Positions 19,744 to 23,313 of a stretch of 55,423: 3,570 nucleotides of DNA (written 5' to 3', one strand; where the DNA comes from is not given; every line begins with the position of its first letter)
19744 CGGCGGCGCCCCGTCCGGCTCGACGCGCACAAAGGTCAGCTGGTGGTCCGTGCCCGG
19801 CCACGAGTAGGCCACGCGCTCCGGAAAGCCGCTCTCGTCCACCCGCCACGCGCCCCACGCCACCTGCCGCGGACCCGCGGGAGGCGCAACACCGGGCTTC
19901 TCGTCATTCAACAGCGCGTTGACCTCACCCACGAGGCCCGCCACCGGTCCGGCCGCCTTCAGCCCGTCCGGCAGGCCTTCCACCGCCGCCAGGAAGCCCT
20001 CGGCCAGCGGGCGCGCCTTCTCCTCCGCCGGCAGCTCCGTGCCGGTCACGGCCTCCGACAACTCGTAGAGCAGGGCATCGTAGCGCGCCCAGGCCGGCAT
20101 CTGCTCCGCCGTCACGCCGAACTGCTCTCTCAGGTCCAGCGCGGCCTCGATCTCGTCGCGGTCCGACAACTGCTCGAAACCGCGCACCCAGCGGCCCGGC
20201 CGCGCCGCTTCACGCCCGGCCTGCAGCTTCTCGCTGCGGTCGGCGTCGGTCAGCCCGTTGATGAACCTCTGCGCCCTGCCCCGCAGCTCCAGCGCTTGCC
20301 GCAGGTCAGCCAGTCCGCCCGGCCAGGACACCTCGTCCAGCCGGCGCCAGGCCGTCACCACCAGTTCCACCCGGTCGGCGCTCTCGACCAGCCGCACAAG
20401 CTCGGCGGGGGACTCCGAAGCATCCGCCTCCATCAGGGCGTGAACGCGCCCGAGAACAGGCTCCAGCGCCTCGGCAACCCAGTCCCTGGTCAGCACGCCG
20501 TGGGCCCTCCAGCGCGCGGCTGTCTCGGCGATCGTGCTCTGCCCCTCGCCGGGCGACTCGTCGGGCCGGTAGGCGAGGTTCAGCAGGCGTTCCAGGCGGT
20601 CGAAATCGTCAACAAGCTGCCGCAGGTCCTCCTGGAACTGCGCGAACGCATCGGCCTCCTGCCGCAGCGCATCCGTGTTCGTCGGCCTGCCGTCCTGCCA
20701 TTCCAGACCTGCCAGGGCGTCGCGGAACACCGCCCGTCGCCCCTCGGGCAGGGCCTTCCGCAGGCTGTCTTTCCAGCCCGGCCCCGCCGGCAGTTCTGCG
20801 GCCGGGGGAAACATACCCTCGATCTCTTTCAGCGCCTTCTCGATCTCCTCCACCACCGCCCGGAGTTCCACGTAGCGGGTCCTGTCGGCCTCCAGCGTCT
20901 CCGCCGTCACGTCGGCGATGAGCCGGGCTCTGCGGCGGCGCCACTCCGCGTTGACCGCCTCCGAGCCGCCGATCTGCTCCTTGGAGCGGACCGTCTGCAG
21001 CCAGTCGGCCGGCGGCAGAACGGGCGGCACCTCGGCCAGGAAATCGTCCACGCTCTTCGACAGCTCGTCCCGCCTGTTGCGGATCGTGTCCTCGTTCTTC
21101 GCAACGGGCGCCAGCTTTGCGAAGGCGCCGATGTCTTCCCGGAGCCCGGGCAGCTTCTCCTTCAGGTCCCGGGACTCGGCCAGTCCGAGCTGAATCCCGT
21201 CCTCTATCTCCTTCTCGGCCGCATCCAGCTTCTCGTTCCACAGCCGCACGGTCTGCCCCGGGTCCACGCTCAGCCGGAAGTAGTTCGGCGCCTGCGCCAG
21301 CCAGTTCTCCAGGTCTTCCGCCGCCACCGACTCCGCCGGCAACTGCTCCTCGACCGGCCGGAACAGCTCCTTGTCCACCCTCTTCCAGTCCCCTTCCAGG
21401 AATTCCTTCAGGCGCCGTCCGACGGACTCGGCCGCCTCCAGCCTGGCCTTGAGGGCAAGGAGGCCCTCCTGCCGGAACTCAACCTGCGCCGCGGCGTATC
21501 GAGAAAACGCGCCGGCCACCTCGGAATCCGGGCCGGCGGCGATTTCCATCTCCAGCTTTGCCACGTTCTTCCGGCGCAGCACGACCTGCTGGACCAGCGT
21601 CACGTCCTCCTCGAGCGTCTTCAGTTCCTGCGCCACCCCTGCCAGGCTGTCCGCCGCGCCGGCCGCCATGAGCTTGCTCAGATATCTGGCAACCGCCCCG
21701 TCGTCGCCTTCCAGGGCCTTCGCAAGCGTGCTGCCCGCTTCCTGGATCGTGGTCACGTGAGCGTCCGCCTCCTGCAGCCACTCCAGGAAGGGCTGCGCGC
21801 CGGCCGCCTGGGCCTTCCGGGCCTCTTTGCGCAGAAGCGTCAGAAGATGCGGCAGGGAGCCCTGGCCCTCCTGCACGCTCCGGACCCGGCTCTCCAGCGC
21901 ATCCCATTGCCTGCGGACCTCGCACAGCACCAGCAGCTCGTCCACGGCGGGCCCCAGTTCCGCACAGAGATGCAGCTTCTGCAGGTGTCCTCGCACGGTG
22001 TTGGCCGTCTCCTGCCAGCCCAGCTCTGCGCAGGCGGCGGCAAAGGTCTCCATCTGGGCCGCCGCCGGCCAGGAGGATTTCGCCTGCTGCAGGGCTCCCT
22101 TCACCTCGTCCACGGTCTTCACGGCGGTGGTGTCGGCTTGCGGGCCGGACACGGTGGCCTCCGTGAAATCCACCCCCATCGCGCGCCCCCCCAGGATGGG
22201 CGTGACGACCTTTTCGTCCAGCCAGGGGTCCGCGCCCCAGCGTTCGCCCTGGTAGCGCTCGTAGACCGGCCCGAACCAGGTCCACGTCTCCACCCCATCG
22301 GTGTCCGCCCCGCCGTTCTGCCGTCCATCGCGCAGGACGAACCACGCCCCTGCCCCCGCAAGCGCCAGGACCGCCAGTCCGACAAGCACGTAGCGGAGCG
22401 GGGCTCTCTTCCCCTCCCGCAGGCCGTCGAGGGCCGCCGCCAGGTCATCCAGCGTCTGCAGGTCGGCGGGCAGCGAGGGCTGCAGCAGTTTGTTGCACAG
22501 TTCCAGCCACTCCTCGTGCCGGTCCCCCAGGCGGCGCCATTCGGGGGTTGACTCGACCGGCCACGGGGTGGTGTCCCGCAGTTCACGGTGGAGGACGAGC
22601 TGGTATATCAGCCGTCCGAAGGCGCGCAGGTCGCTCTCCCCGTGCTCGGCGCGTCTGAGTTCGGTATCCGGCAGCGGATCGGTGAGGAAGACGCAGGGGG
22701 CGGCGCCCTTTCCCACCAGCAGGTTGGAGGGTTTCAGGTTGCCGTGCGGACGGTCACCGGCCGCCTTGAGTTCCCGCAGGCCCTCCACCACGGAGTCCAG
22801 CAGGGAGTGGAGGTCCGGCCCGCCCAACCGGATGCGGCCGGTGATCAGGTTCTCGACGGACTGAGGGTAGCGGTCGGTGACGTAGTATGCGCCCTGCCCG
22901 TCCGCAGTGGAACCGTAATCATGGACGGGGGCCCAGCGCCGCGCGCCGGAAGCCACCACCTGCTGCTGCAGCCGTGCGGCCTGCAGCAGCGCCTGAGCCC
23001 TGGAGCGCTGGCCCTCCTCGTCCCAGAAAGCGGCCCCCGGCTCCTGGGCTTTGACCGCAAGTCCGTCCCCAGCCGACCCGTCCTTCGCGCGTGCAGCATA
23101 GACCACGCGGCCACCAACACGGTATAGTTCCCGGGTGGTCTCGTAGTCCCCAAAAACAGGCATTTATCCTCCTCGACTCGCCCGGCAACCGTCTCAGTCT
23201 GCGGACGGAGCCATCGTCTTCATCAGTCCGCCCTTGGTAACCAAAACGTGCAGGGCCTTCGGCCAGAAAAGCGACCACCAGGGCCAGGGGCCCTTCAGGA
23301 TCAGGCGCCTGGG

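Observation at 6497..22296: The TagF fusion and the PpkA-like protein carry paralogous copies of the same ~1130-aa ectodomain (6497-9895 and 18907-22296)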

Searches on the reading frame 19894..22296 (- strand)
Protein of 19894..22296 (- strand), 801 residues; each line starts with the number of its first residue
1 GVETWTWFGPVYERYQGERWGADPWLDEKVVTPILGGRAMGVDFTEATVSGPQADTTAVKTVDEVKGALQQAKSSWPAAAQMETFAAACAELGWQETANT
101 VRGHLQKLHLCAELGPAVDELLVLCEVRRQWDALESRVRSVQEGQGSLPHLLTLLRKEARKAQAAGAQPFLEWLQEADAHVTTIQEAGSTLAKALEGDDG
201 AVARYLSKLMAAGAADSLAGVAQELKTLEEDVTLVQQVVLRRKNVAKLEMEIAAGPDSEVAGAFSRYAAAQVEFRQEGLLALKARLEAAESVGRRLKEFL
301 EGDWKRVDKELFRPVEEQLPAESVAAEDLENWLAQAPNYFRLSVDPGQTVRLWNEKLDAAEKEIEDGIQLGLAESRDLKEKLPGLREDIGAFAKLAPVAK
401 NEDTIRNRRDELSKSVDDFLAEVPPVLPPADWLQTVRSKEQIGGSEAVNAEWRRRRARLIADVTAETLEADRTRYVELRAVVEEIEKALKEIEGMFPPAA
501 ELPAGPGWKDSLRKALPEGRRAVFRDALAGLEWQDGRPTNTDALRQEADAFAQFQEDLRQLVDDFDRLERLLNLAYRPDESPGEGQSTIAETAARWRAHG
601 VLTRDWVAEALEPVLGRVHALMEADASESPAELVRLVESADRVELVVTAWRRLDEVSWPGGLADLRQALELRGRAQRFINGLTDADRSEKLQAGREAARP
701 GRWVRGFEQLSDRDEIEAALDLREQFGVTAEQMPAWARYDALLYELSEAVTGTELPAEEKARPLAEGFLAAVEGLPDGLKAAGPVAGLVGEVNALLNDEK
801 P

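Call 81: search_protein_representatives(protein=window:19894-22296:-)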
Query: 801 residues. Proteins with E-value up to 0.001 (for the whole library): 147; up to 1e-10: 95; up to 1e-30: 17. The best 147 are listed.
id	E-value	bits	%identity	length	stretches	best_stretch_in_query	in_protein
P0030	0.0e+00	1599.9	92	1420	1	1-801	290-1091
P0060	4.1e-56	207.3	31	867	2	148-429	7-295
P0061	1.4e-50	189.0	26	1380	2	242-797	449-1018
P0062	9.6e-49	182.9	27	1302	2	281-762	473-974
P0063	7.3e-48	180.0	29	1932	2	275-715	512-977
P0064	7.1e-45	170.1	27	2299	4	221-800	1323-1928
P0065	1.8e-42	162.2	30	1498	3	203-734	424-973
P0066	3.4e-39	151.3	31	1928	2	254-679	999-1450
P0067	6.7e-39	150.3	31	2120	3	287-732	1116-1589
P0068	1.2e-37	146.2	28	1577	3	276-696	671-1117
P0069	1.7e-37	145.7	28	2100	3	279-773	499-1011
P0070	2.1e-35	138.8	28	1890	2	260-686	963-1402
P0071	1.1e-34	136.4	27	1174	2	203-799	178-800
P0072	4.6e-33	131.0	30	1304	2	219-789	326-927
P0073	8.8e-32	126.8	26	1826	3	214-674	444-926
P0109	3.1e-16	75.4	29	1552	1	402-800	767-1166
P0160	1.5e-08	50.0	28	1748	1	306-759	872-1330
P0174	1.8e-07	46.4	23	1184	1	281-798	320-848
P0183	1.3e-06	43.6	27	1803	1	354-763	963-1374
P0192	5.0e-05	38.3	27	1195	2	445-777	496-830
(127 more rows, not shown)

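Call 84: search_protein_families(library=pfam, proteins=[P0160, P0183, P0068, P0174, P0192, P0109], max_evalue=0.001)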
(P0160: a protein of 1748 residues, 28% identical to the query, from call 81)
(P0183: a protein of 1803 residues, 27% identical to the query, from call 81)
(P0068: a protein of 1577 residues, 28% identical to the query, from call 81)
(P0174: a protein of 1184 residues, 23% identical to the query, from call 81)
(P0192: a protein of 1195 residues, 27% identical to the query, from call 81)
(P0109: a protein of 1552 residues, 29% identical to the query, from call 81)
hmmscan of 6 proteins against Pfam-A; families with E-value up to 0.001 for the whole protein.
P0160 (1748 aa): 1 family
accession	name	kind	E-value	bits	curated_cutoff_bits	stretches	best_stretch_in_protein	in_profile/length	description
PF03781.23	FGE-sulfatase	-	0.00012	22.3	23.3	1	1526-1676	90-222/255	Sulfatase-modifying factor enzyme 1-like domain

P0183 (1803 aa): 1 family
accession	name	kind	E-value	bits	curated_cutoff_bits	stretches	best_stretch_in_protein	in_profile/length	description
PF00211.25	Guanylate_cyc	-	5.3e-06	26.6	21.9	1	7-172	6-172/183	Adenylate and Guanylate cyclase catalytic domain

P0068 (1577 aa): 4 families
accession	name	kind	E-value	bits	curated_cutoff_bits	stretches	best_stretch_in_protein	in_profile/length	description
PF00069.31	Pkinase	-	1.4e-43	149.7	31.7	1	98-352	2-259/263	Protein kinase domain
PF07714.23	PK_Tyr_Ser-Thr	-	2.9e-29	102.6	23.1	1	103-346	7-250/258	Protein tyrosine and serine/threonine kinase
PF03109.22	ABC1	-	8.3e-05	22.3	22.9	1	147-246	115-219/244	ABC1 atypical kinase-like domain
PF19974.5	TCAD9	-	0.00061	19.5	40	0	174-238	263-321/429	Ternary complex associated domain 9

P0174 (1184 aa): 0 families

P0192 (1195 aa): 0 families

P0109 (1552 aa): 1 family
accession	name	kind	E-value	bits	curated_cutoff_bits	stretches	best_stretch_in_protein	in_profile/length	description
PF03781.23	FGE-sulfatase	-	4.5e-06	27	23.3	1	1324-1404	91-177/255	Sulfatase-modifying factor enzyme 1-like domain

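Call 85: find_encoding_contigs(protein=P0068, flank=10000, max_places=2)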
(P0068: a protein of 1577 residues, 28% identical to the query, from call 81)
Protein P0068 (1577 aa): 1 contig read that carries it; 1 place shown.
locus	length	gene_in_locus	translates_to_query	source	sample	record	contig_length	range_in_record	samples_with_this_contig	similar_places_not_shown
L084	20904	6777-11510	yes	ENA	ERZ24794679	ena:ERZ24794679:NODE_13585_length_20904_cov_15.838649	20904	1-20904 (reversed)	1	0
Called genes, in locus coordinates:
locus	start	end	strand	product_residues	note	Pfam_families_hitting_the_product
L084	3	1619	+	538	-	?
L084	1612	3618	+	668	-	PF08665:PglZ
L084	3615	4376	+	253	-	-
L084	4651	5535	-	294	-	-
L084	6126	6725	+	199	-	-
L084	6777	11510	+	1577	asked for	PF00069:Pkinase, PF03109:ABC1 (faint), PF07714:PK_Tyr_Ser-Thr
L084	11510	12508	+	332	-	PF00158:Sigma54_activat, PF01078:Mg_chelatase (faint), PF14532:Sigma54_activ_2, PF07724:AAA_2 (weak), PF00004:AAA (weak), PF07728:AAA_5, PF25601:AAA_lid_14, PF02954:HTH_8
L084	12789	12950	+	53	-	-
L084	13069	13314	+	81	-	-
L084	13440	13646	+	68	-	-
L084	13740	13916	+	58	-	-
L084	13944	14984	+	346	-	PF20208:ARPP-1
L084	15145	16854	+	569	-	PF00069:Pkinase, PF07714:PK_Tyr_Ser-Thr, PF01636:APH (faint), PF17667:Pkinase_fungal (weak), PF14326:DUF4384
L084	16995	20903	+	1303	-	?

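Call 86: find_encoding_contigs(protein=P0183, flank=10000, max_places=2)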
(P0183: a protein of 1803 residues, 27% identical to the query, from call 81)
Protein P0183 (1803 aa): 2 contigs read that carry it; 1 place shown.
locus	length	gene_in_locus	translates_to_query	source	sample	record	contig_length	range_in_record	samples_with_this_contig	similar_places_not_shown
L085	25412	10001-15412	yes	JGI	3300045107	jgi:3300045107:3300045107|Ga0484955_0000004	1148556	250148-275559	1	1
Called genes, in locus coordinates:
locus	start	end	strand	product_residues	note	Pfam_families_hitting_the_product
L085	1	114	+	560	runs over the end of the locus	-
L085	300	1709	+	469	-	PF01512:Complex1_51K, PF10589:NADH_4Fe-4S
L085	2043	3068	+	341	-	-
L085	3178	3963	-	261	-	-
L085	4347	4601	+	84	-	PF00550:PP-binding, PF14573:PP-binding_2 (weak)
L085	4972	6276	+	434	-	PF00109:ketoacyl-synt, PF02801:Ketoacyl-synt_C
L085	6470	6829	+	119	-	PF01052:FliMN_C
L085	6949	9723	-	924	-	PF03200:Glyco_hydro_63 (faint), PF22422:MGH1-like_GH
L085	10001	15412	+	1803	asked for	PF00211:Guanylate_cyc (weak)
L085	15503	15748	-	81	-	-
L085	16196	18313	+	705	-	PF03865:ShlB (faint)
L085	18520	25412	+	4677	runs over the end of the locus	-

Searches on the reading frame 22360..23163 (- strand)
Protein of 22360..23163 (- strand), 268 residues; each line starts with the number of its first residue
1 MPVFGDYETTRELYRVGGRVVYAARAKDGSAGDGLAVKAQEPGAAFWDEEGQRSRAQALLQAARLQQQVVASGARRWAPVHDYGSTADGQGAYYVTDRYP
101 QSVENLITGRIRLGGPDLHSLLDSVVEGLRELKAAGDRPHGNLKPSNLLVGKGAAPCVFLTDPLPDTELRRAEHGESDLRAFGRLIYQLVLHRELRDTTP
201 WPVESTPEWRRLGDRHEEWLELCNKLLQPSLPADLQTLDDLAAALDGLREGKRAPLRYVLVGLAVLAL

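Call 11: search_solved_structures(query=window:22360-23163:-, max_evalue=1, show_alignments=2)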
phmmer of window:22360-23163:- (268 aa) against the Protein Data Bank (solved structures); distinct sequences matched with E-value up to 1: 0.

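Call 24: search_solved_structures(query=A1, max_evalue=10, show_alignments=2)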
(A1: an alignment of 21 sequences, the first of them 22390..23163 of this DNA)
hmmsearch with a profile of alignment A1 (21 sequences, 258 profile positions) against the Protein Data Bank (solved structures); distinct sequences matched with E-value up to 10: 398 (the best 60 are shown).
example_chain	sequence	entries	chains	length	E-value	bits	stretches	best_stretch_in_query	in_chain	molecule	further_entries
9ruj_A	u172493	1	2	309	1.2e-07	34.6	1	5-174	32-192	Serine/threonine-protein kinase StkP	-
9ruk_A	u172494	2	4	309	1.8e-07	34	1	5-168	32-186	Serine/threonine-protein kinase StkP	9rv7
9ru3_A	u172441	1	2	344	2.2e-07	33.7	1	5-168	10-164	Serine/threonine-protein kinase StkP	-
2y7j_A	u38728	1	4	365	7.7e-06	28.7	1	22-155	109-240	PHOSPHORYLASE B KINASE GAMMA CATALYTIC CHAIN, TESTIS/LIVER ISOFORM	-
9ymt_A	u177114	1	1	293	3.7e-05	26.4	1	6-175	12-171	Serine/Threonine Kinase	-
4eqm_A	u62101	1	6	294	3.7e-05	26.4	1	6-175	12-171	Protein kinase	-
4zsg_A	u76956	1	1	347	4e-05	26.3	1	6-155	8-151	Mitogen-activated protein kinase 7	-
5byz_A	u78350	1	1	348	4e-05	26.3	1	6-155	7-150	Mitogen-activated protein kinase 7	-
5byy_A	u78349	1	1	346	4e-05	26.3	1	6-155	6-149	Mitogen-activated protein kinase 7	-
6hkm_A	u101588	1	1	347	4e-05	26.3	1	6-155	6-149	Mitogen-activated protein kinase 7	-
4zsj_A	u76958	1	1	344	4.2e-05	26.3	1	6-155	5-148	Mitogen-activated protein kinase 7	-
5o7i_A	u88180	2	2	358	4.2e-05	26.3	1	6-155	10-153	Mitogen-activated protein kinase 7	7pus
4zsl_A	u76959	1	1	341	5.1e-05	26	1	6-155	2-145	Mitogen-activated protein kinase 7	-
4b99_A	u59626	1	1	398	5.3e-05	25.9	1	6-155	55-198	MITOGEN-ACTIVATED PROTEIN KINASE 7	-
8jfk_C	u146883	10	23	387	5.5e-05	25.9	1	5-155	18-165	Phosphorylase b kinase gamma catalytic chain, skeletal muscle/heart isoform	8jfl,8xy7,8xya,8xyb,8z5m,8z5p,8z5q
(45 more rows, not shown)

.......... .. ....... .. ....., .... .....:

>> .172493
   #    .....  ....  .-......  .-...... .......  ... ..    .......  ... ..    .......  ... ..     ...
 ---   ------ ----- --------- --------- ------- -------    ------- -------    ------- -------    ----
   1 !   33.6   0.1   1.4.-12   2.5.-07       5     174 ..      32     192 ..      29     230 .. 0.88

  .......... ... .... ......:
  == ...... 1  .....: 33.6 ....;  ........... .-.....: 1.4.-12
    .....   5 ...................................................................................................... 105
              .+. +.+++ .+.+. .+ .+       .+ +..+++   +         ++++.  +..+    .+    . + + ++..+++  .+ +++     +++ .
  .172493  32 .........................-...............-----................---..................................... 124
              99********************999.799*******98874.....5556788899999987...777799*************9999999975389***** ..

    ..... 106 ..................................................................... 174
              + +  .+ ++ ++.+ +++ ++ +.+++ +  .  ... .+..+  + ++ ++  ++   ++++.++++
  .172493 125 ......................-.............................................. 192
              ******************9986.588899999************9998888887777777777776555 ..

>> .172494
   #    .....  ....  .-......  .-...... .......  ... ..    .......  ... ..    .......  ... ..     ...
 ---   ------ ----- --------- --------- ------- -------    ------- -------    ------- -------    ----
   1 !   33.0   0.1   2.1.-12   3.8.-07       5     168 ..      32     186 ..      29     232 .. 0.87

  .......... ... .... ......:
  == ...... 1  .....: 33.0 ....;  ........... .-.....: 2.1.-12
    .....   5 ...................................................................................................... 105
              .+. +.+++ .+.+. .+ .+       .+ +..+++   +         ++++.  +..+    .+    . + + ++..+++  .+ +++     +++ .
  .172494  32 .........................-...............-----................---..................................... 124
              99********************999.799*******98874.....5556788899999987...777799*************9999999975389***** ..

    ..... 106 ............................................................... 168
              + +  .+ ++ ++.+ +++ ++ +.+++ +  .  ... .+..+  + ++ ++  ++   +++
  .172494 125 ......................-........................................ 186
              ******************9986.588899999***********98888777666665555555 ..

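Call 34: predict_structure(alignment_id=A1)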
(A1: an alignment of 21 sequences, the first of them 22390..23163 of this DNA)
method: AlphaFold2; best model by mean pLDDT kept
length: 258 residues; sequences in the alignment: 21
mean_pLDDT: 92.0   pTM: 0.89
mean pLDDT of the five models: 92.0, 91.8, 91.6, 91.5, 91.4
residues with pLDDT >= 90: 207; 70-90: 37; 50-70: 8; < 50: 6
segments of 3 or more residues with pLDDT < 50: 253-258
pLDDT, mean of each block of 10 residues (from residue 1): 94 91 94 91 75 92 97 98 93 96 96 94 98 96 97 89 93 89 98 93 96 96 96 96 92 45
secondary structure, 60 per line:
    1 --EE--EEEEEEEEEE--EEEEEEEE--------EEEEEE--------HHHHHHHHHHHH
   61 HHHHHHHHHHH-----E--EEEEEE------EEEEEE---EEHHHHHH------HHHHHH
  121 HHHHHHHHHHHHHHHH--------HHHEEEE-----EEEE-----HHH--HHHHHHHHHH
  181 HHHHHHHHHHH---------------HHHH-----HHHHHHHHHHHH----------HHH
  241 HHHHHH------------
elements in order: E7-16 E19-26 E35-40 H49-71 E80-85 E92-97 H103-108 H115-136 E148-151 E157-160 H171-191 H207-210 H216-227 H238-246

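Call 37: fold_search(model_id=the predicted structure, library=pdb)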
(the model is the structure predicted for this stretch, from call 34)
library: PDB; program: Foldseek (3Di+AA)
matches with E <= 10: 2000; with E <= 0.001: 1986
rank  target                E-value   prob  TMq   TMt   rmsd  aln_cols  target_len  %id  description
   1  9eed                  2.3e-10  1.00  0.64  0.61   6.2       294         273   20  The Hanks-type kinase PknS from Xanthomonas citri bound to CHIR-124 (released 2025-11-26)
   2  8p5g_B                3.3e-10  1.00  0.61  0.59   5.7       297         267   15  Kinase domain of wild type human ULK1 in complex with compound CCT241533 (released 2024-06-05)
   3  5mrb                  4.5e-10  1.00  0.62  0.60   7.8       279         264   13  Crystal structure of human Mps1 (TTK) in complex with Cpd-5 (released 2017-07-26)
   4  7m2f                  7.6e-10  1.00  0.57  0.53   6.9       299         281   15  CDK2 with compound 14 inhibitor with carboxylate (released 2021-07-07)
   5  5ntt                  8.0e-10  1.00  0.63  0.59   8.7       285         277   13  Crystal structure of human Mps1 (TTK) C604Y mutant in complex with NMS-P715 (released 2017-07-26)
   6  8p5j_B                1.1e-09  1.00  0.59  0.57   5.8       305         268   14  Kinase domain of mutant human ULK1 in complex with compound WZ4003 (released 2024-06-05)
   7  6u69                  1.1e-09  1.00  0.63  0.54   7.5       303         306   17  Crystal structure of Yck2 from Candida albicans, apoenzyme (released 2019-10-09)
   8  3hmn                  1.4e-09  1.00  0.63  0.63   7.4       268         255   12  Crystal structure of human Mps1 catalytic domain in complex with ATP (released 2010-02-02)
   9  5ap3                  1.7e-09  1.00  0.65  0.66   7.1       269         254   13  Naturally Occurring Mutations in the MPS1 Gene Predispose Cells to Kinase Inhibitor Drug Resistance. (released 2015-09-23)
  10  4wno                  1.7e-09  1.00  0.62  0.59   5.7       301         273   14  Structure of ULK1 bound to an inhibitor (released 2015-01-14)
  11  6qas_A                1.9e-09  1.00  0.62  0.59   5.6       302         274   16  Crystal structure of ULK1 in complexed with PF-03814735 (released 2019-02-27)
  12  4c4e                  2.1e-09  1.00  0.62  0.62   7.7       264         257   13  Structure-based design of orally bioavailable pyrrolopyridine inhibitors of the mitotic kinase MPS1 (released 2013-12-04)
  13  4bgh                  2.1e-09  1.00  0.57  0.54   5.3       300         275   15  Crystal Structure of CDK2 in complex with pan-CDK Inhibitor (released 2013-09-04)
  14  8fp5                  2.3e-09  1.00  0.57  0.52   7.9       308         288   18  CDK2 liganded with ATP and Mg2+ (released 2023-05-31)
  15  3hmo                  2.6e-09  1.00  0.64  0.64   7.3       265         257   13  Crystal structure of human Mps1 catalytic domain in complex with the inhibitor staurosporine (released 2010-02-02)
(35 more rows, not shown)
